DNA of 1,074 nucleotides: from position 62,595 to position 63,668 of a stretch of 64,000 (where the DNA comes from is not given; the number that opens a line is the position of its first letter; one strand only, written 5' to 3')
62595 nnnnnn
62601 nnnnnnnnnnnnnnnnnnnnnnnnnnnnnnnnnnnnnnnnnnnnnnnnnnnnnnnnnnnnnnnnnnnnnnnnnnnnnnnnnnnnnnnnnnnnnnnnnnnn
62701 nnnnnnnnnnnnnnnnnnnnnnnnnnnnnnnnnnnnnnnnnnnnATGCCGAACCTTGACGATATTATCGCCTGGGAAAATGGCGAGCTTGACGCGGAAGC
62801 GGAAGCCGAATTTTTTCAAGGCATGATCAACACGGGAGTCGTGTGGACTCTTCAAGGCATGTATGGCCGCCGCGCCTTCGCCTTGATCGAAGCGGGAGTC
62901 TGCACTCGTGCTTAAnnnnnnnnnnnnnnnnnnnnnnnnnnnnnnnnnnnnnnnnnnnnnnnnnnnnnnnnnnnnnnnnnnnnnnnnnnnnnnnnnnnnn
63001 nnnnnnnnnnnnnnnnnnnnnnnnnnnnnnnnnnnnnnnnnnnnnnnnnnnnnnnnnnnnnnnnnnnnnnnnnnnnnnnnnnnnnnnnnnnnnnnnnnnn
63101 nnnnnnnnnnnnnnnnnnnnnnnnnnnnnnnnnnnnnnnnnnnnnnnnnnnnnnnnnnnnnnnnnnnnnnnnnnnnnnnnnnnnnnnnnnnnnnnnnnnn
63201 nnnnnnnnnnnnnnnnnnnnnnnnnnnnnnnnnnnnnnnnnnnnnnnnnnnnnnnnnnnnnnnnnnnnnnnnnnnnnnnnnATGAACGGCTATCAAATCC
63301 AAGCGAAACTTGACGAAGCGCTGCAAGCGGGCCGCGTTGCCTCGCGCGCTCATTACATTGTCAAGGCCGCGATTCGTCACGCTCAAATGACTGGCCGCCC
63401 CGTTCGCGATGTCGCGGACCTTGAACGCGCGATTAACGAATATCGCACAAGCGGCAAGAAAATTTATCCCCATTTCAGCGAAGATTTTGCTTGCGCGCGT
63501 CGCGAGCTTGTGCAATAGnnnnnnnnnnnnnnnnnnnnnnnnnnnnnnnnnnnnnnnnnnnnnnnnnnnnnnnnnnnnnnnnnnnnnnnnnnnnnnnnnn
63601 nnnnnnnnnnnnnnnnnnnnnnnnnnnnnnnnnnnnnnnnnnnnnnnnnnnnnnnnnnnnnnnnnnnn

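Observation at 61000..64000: Early-gene-like cluster of about 11 tiny ORFs with a conserved hairpin translation-initiation element (SD displayed in a stem-loop)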

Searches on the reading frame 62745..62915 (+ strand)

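Call 31: search_protein_families(library=phrogs, proteins=[window:62745-62915:+], max_evalue=0.01)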
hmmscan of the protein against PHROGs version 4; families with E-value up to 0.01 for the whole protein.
window:62745-62915:+ (56 aa): 1 family
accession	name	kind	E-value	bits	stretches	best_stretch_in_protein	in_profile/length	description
phrog_3908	-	unknown function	3.1e-17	63.2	1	5-55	9-59/74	-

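Call 32: search_protein_families(library=pfam, proteins=[window:62745-62915:+], max_evalue=0.01)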
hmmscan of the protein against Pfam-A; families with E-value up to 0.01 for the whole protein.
window:62745-62915:+ (56 aa): 1 family
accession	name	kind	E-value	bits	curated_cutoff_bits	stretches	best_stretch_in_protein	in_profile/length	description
PF24192.1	DUF7417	-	2.2e-14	53.4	27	1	6-55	10-59/75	Domain of unknown function (DUF7417)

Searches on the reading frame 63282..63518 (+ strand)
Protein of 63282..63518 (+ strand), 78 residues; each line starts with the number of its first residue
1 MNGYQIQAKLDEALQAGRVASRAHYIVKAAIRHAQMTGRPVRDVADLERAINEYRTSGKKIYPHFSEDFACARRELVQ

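Call 29: find_encoding_contigs(protein=window:63282-63518:+, flank=10000, max_places=4)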
Protein window:63282-63518:+ (78 aa): 7 contigs read that carry it; 4 places shown.
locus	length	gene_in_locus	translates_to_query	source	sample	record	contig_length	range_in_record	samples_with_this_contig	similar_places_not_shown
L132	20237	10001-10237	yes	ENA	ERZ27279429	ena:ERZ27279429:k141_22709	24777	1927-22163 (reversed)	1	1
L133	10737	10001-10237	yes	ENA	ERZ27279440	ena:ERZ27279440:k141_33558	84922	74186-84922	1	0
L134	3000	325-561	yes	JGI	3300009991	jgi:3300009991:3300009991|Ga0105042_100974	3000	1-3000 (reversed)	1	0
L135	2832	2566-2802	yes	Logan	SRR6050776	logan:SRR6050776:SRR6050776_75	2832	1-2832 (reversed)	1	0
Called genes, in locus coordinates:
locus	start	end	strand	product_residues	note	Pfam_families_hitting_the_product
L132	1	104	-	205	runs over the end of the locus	-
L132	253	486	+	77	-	-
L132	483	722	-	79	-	-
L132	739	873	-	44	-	-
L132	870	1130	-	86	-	-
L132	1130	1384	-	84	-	-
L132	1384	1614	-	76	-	-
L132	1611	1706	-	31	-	-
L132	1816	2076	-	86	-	-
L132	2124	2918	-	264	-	PF25164:CoiA_N, PF06054:CoiA_nuc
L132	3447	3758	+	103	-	-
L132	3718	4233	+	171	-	-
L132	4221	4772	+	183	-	-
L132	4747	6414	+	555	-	PF03237:Terminase_6N (faint), PF17289:Terminase_6C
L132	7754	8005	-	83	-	-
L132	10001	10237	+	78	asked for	-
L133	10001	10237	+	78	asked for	-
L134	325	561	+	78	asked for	-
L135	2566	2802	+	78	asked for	-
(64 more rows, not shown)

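Call 31: search_protein_families(library=phrogs, proteins=[window:63282-63518:+], max_evalue=0.01)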
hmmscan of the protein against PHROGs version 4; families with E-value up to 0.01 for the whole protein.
window:63282-63518:+ (78 aa): 0 families

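Call 32: search_protein_families(library=pfam, proteins=[window:63282-63518:+], max_evalue=0.01)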
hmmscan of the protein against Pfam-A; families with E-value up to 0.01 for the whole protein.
window:63282-63518:+ (78 aa): 0 families
